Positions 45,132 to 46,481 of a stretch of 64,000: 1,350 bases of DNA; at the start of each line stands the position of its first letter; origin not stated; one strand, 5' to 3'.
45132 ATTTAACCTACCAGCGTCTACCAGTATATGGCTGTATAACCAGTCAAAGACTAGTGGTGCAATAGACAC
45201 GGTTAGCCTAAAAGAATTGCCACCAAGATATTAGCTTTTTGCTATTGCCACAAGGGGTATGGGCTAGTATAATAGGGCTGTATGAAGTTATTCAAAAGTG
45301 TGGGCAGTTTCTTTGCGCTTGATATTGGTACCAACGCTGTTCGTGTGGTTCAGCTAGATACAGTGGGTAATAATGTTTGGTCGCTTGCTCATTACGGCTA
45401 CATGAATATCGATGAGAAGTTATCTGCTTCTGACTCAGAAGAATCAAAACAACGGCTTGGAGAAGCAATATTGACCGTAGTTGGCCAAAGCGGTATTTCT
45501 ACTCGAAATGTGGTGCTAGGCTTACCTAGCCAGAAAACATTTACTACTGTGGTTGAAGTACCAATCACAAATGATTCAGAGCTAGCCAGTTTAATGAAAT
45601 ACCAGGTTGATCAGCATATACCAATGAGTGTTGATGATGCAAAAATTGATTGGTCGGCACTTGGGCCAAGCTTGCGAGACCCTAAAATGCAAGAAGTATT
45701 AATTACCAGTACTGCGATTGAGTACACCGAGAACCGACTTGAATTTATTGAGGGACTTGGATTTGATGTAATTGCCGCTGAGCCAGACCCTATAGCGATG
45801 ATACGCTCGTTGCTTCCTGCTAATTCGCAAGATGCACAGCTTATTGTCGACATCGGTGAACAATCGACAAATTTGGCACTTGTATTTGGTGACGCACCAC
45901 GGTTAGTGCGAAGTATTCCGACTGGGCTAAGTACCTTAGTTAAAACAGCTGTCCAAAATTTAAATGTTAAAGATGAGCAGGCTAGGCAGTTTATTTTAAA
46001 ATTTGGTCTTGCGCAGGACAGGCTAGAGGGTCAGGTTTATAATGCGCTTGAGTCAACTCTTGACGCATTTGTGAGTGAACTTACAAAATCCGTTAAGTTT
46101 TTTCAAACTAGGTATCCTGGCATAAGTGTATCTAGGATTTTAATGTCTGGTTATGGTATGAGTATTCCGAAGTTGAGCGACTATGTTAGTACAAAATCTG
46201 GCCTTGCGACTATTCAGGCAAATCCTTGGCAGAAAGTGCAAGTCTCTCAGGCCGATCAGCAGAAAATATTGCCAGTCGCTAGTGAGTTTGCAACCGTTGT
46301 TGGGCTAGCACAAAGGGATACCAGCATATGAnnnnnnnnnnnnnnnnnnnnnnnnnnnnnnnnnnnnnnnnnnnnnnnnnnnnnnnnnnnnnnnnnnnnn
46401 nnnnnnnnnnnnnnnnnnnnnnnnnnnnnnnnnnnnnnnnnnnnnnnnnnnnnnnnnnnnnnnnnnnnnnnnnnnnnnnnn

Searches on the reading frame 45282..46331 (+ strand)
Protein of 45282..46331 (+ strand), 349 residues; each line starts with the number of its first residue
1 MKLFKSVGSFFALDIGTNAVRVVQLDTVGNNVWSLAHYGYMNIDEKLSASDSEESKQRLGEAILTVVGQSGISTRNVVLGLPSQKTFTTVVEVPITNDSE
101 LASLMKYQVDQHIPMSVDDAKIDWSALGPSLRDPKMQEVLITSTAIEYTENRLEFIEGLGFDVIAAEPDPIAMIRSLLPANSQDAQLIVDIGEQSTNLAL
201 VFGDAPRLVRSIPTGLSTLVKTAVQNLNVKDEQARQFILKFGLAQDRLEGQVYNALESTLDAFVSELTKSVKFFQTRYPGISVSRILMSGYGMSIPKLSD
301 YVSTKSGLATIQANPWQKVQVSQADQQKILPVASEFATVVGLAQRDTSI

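Call 11: search_protein_families(library=pfam, proteins=[window:45282-46331:+], max_evalue=0.01)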
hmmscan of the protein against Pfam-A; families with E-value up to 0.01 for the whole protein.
window:45282-46331:+ (349 aa): 4 families
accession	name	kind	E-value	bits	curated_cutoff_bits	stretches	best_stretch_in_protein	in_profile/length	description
PF11104.14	PilM_2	-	1.1e-34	120.4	27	1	13-345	2-338/340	Type IV pilus assembly protein PilM;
PF25216.1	Volactin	-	8.2e-06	26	35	1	189-271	171-254/321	Volactin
PF14450.12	FtsA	-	0.00041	21.2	31.8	1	188-249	2-63/127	Cell division protein FtsA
PF13291.12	ACT_4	-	0.0019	19.3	27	0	57-106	17-67/80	ACT domain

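Call 41: find_related_loci(query=window:45282-46331:+, collection=genome_contigs, flank=9000)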
Query window:45282-46331:+ (349 aa) in genome_contigs; peptide patterns used: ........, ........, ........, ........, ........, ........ (x = any residue, [..] = any of these).
65 stretches matched a pattern; 29 encode a relative of the query (tblastn E <= 1e-3); 29 distinct loci.
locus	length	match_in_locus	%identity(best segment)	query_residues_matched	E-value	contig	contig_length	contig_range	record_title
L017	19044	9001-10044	67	1-348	3e-160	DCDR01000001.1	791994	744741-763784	MAG TPA_asm: Candidatus Saccharibacteria bacterium UBA1050 UBA1050_contig_1, whole genome shotgun sequence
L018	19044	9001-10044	67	1-348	9e-160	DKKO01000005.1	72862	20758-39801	MAG TPA_asm: Candidatus Saccharibacteria bacterium UBA6664 UBA6664_contig_818, whole genome shotgun sequence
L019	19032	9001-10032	67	1-345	1e-159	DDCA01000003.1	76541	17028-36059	MAG TPA_asm: Candidatus Saccharibacteria bacterium UBA2018 UBA2018_contig_3473, whole genome shotgun sequence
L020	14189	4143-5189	65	1-349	4e-159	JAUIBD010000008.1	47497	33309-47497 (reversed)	MAG: bacterium isolate 6_bin.24 NODE_886_length_47497_cov_1.605130, whole genome shotgun sequence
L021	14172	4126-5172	65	1-349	3e-158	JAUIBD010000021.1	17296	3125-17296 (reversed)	MAG: bacterium isolate 6_bin.24 NODE_3000_length_17296_cov_1.822878, whole genome shotgun sequence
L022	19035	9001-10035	65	1-345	1e-155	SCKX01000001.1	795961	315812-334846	MAG: Candidatus Microsaccharimonas sossegonensis isolate AMD02 draft003, whole genome shotgun sequence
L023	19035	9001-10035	64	1-345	4e-155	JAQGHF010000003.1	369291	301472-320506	MAG: Candidatus Saccharibacteria bacterium isolate RYN_426 scaffold_979003, whole genome shotgun sequence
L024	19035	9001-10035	64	1-345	7e-155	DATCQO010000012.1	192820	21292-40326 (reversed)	MAG TPA_asm: Candidatus Microsaccharimonas sp. isolate SMAG_U7255 k141_197731, whole genome shotgun sequence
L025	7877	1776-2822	62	1-349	2e-154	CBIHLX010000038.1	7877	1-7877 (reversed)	MAG TPA_asm: uncultured bacterium isolate SRR17255031_binner123_Refined_24 genome assembly, contig: ERZ27337142.1190, wh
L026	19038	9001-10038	64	1-345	5e-154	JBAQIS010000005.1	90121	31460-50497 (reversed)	MAG: Candidatus Saccharimonas aalborgensis isolate MFD10512_ilm_asm_bin63 k127_287262, whole genome shotgun sequence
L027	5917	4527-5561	63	1-345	2e-154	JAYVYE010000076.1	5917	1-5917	MAG: Candidatus Microsaccharimonas sp. isolate GL85_UP_concoct_164 GL85_UP_concoct_164_75, whole genome shotgun sequence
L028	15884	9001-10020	64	5-345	1e-152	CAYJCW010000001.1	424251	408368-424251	MAG TPA_asm: uncultured Candidatus Saccharibacteria bacterium isolate ERP123247_co1_9 genome assembly, contig: NODE_2_le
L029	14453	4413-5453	63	1-345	9e-152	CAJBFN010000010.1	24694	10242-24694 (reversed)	uncultured bacterium isolate Loc080925-8-8m_bin-325 genome assembly, contig: bin-325:10/11, whole genome shotgun sequenc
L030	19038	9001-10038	60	1-345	5e-148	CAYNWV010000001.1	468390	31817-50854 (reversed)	MAG TPA_asm: uncultured Candidatus Saccharibacteria bacterium isolate SRP285395_co2_34 genome assembly, contig: NODE_8_l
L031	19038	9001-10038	61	1-345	2e-147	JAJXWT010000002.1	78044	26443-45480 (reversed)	MAG: bacterium isolate BP5.bin99 NODE_457_length_78044_cov_3.532426, whole genome shotgun sequence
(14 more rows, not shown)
